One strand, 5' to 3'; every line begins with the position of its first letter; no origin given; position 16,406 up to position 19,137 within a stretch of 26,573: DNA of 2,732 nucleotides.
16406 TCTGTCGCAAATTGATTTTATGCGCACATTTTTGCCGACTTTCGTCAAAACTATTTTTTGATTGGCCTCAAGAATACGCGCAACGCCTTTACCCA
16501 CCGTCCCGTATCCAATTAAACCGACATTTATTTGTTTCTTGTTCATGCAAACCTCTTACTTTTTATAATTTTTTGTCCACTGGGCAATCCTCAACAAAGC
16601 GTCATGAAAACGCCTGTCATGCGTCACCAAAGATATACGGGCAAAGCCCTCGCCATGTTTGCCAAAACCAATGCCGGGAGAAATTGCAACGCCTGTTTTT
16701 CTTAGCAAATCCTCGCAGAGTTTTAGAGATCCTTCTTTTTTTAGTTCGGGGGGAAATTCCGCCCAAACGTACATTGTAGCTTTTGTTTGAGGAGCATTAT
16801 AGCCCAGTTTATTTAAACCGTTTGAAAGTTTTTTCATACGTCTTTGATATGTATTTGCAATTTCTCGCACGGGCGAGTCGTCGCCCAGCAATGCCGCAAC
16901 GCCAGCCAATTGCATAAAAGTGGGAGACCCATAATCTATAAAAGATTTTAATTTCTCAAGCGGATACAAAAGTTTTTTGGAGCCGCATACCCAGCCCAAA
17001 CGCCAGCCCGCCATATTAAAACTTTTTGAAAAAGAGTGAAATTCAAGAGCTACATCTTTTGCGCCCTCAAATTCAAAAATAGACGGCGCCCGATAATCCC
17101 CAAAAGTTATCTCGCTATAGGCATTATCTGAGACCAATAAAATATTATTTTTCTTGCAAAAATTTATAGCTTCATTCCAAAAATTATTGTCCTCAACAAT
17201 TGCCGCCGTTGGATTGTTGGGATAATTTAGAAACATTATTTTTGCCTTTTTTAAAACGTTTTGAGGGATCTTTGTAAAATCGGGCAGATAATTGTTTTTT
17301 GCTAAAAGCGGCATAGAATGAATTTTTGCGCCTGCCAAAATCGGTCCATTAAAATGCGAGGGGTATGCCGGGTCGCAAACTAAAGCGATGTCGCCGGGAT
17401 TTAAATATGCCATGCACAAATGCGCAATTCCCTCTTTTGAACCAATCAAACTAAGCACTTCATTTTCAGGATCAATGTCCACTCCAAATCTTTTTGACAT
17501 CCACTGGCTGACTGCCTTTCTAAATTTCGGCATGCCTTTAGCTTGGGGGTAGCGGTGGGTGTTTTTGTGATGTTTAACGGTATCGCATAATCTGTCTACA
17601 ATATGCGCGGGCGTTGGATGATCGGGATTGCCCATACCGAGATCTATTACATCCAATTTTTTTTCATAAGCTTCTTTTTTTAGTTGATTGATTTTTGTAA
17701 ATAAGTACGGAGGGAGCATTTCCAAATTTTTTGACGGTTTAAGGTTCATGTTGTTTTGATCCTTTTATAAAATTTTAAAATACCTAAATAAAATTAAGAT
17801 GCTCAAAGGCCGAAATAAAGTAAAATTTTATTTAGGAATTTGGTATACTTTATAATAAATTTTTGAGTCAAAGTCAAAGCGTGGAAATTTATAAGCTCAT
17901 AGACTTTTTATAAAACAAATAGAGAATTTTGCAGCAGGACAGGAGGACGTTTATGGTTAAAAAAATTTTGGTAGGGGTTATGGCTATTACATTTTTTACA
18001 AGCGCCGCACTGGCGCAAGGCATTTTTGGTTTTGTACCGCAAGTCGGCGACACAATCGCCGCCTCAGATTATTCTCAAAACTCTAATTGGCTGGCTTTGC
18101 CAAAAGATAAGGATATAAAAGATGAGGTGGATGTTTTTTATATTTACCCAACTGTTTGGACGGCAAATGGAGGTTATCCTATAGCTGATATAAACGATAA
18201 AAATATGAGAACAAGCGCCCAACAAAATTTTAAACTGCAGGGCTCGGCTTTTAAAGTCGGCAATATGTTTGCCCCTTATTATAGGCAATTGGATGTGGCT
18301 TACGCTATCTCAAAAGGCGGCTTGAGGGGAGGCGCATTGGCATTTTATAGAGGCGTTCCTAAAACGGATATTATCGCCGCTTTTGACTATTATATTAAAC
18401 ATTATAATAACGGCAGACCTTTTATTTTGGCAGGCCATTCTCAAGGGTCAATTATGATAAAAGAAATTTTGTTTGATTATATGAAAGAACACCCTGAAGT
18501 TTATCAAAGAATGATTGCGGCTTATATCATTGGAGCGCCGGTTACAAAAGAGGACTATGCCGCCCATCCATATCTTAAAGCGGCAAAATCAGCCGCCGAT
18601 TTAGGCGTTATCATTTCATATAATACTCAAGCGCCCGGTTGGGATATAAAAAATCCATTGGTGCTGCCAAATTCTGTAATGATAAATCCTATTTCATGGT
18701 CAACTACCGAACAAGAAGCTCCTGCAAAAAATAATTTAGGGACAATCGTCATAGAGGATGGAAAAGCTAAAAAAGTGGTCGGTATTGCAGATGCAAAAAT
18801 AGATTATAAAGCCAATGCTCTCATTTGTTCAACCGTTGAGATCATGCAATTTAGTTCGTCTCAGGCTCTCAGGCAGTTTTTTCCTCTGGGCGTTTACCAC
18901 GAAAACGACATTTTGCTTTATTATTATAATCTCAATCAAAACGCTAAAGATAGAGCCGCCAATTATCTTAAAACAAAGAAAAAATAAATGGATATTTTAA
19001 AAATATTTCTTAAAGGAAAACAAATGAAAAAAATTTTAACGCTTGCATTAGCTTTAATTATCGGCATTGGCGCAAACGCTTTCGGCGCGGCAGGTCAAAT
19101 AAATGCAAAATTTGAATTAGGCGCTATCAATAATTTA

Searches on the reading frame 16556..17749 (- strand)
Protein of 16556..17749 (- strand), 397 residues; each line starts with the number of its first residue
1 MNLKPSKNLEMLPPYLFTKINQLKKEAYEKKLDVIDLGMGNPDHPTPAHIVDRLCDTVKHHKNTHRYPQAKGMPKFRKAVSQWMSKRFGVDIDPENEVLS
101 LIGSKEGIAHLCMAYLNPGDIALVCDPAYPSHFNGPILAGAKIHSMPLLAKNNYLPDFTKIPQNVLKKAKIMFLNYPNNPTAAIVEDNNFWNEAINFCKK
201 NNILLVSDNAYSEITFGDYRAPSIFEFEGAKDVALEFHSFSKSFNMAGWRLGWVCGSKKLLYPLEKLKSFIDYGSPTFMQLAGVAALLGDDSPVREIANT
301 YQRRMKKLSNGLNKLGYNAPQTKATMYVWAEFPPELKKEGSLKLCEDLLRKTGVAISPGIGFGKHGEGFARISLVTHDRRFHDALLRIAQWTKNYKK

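Call 9: search_protein_families(library=pfam, proteins=[window:16556-17749:-])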
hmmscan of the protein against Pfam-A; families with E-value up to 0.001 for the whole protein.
window:16556-17749:- (397 aa): 1 family
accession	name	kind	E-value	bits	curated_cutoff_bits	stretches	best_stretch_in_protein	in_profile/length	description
PF00155.27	Aminotran_1_2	-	5.5e-62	210.5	19.7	1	33-378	2-350/361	Aminotransferase class I and II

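Call 10: search_protein_families(library=ncbifam, proteins=[window:16556-17749:-])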
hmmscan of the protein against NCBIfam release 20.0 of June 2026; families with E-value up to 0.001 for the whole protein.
window:16556-17749:- (397 aa): 69 families (the best 25 are shown)
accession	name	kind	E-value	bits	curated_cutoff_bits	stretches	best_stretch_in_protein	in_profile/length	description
NF006756.0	PRK09276.1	subfamily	2.8e-148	494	507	1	4-391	3-385/387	LL-diaminopimelate aminotransferase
TIGR03540.1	DapC_direct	equivalog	3.4e-146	487.1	593.25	1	6-390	3-382/383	LL-diaminopimelate aminotransferase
NF006033.0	PRK08175.1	equivalog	2.9e-128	428.3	647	1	8-390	12-392/407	alanine transaminase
NF004611.0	PRK05942.1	equivalog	3.7e-126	421.3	628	1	3-393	6-391/394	aspartate aminotransferase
NF006604.0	PRK09148.1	equivalog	5.7e-124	414.2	648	1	9-394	8-391/406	LL-diaminopimelate aminotransferase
NF006387.0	PRK08636.1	equivalog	1.6e-118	396.3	675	1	8-395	9-401/403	LL-diaminopimelate aminotransferase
NF005613.0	PRK07366.1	equivalog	3.9e-118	394.9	486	1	6-393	4-389/391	LL-diaminopimelate aminotransferase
NF005977.0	PRK08068.1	subfamily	1.7e-111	373.2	494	1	1-390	1-385/391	transaminase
NF005815.0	PRK07681.1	equivalog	4.3e-102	342.1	545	1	1-390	1-384/399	LL-diaminopimelate aminotransferase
NF004937.0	PRK06290.1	equivalog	7.3e-88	295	585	1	15-348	25-356/410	LL-diaminopimelate aminotransferase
NF041364.1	GntC_guanitoxin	equivalog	1.1e-76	258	415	1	35-389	1-354/356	guanitoxin biosynthesis PLP-dependent (S)-gamma-hydroxy-L-arginine cyclodehydratase GntC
TIGR03537.1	DapC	equivalog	4.4e-68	229.8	453.6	1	34-386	2-345/350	succinyldiaminopimelate transaminase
NF004770.0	PRK06108.1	subfamily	8.2e-61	206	422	1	30-393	34-393/396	pyridoxal phosphate-dependent aminotransferase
NF041091.1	asp_aminotase_Arch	equivalog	3.1e-60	204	550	1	7-391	2-374/376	aspartate aminotransferase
NF005855.0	PRK07777.1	equivalog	9.2e-60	203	553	1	29-392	25-388/391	pyridoxal phosphate-dependent aminotransferase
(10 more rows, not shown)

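Call 27: find_homologous_proteins(query=window:16556-17749:-)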
Query window:16556-17749:- (397 aa): 7991 proteins with E <= 0.001 among 8000 candidates; the best 120 are listed.
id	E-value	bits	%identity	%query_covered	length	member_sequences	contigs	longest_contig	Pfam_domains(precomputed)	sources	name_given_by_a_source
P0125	3.9e-275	930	100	100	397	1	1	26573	PF00155.28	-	-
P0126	2.6e-234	796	83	100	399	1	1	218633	PF00155.28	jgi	jgi:LL-diaminopimelate aminotransferase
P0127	2.9e-224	763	81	98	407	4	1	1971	PF00155.28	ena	-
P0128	2.0e-222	756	80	100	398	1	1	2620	PF00155.28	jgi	jgi:LL-diaminopimelate aminotransferase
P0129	2.1e-215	733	77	100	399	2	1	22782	PF00155.28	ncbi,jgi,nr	ncbi:MAG: aminotransferase class I/II-fold pyridoxal phosphate-dependent enzyme [Elusimicrobiota bac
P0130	2.3e-215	733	76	100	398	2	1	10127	PF00155.28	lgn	-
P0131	7.3e-215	732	76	100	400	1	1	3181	PF00155.28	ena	-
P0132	2.4e-214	730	76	99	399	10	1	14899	PF00155.28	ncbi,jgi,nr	ncbi:MAG: LL-diaminopimelate aminotransferase [Endomicrobium sp.]|jgi:LL-diaminopimelate aminotransf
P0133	2.9e-214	730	77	99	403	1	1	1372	PF00155.28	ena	-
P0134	1.9e-213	727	76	99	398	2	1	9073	PF00155.28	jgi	jgi:LL-diaminopimelate aminotransferase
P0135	2.0e-213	727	77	99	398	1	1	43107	PF00155.28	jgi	jgi:LL-diaminopimelate aminotransferase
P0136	3.2e-213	726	76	99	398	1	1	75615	PF00155.28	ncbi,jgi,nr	ncbi:MAG: aminotransferase class I/II-fold pyridoxal phosphate-dependent enzyme [Endomicrobium sp.]|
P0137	1.2e-212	724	76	99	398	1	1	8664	PF00155.28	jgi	jgi:LL-diaminopimelate aminotransferase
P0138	5.7e-212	722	75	99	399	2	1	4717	PF00155.28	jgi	-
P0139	7.9e-212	722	76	99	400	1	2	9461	PF00155.28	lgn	-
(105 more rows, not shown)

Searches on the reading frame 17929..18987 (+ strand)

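Call 9: search_protein_families(library=pfam, proteins=[window:17929-18987:+])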
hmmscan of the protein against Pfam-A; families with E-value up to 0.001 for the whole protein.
window:17929-18987:+ (352 aa): 1 family
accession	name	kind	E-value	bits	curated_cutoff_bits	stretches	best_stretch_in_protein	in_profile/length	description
PF11288.14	DUF3089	-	3e-43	148.2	23.4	1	67-246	1-178/207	Protein of unknown function (DUF3089)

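Call 10: search_protein_families(library=ncbifam, proteins=[window:17929-18987:+])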
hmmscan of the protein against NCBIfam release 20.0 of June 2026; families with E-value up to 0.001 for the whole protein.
window:17929-18987:+ (352 aa): 0 families
